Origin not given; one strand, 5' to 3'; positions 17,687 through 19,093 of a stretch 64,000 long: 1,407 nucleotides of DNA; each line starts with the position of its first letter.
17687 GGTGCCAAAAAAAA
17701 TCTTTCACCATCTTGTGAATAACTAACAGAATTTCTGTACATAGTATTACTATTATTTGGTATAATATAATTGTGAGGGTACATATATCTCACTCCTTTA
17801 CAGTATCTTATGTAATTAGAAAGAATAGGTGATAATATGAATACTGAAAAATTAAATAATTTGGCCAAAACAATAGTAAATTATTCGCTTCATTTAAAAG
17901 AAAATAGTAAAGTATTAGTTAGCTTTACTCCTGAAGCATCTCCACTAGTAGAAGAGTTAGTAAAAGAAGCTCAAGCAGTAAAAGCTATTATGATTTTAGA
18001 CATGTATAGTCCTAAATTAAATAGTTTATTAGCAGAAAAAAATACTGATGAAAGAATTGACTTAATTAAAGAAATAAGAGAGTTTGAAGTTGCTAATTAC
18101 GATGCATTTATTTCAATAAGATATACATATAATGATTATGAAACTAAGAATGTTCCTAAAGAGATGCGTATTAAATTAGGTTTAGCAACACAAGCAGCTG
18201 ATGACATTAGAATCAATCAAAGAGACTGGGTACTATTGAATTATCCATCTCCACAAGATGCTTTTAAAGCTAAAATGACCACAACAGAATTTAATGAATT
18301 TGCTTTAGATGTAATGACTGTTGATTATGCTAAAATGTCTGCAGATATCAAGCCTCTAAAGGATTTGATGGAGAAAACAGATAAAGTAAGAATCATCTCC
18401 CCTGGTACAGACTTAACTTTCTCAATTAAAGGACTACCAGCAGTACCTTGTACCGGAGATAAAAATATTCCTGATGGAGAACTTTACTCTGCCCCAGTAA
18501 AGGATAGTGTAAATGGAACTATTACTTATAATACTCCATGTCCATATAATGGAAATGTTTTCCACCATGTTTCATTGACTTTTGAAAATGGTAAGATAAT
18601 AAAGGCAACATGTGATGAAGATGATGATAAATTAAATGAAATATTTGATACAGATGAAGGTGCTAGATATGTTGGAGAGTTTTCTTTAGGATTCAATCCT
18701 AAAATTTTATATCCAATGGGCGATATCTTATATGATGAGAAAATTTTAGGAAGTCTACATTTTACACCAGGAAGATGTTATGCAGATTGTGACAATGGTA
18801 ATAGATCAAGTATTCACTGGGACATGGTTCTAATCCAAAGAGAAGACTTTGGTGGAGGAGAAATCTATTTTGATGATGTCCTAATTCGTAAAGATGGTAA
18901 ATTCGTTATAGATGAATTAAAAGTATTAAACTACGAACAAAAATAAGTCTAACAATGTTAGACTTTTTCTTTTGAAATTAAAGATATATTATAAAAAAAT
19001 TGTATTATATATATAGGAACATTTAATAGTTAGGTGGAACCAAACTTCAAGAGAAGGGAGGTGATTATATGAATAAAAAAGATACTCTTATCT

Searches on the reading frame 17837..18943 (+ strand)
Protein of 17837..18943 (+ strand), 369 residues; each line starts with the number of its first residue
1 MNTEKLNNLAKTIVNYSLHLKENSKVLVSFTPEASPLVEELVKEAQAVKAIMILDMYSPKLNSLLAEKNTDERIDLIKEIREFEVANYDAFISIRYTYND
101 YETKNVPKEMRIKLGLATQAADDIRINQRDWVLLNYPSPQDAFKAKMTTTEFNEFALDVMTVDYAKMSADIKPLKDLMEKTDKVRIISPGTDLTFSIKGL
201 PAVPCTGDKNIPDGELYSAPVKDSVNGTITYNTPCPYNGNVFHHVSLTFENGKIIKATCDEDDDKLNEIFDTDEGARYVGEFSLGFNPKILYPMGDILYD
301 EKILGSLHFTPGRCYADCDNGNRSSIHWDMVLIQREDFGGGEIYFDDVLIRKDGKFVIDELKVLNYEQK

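Call 64: list_cluster_members(proteins=[P0007, P0001, P0261, window:17837-18943:+, window:27452-28168:+, P0022, P0023])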
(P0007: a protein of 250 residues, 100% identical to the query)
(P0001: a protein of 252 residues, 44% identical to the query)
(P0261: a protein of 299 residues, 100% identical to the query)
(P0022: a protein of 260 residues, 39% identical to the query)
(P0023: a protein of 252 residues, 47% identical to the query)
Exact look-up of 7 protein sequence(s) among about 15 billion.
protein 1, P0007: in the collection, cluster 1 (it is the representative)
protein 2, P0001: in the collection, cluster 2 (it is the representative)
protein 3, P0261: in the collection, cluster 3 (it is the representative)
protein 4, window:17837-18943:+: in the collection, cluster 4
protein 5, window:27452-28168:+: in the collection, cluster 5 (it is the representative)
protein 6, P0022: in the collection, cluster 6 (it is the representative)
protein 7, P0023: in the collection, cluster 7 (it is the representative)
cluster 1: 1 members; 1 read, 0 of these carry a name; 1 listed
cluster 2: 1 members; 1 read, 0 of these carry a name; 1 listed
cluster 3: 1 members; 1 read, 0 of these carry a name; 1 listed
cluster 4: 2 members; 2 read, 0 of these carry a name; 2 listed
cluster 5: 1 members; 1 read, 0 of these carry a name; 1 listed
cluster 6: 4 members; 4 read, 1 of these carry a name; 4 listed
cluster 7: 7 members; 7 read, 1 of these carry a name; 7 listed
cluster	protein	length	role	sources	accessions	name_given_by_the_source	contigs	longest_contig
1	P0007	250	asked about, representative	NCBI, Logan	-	-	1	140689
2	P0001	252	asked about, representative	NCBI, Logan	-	-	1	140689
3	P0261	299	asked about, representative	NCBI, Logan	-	-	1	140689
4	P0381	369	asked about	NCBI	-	-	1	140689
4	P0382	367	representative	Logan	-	-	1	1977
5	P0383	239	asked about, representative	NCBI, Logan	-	-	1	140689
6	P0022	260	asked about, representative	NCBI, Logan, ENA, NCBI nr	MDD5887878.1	MAG: hypothetical protein PUC82_00055 [bacterium] | hypothetical protein [bacterium]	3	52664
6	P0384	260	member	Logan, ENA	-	-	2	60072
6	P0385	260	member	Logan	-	-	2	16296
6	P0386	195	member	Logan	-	-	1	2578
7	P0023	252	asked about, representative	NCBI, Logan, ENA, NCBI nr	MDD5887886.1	MAG: hypothetical protein PUC82_00095 [bacterium] | hypothetical protein [bacterium]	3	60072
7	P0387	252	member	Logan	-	-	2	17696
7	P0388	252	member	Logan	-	-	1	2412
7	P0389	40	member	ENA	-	-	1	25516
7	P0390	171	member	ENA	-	-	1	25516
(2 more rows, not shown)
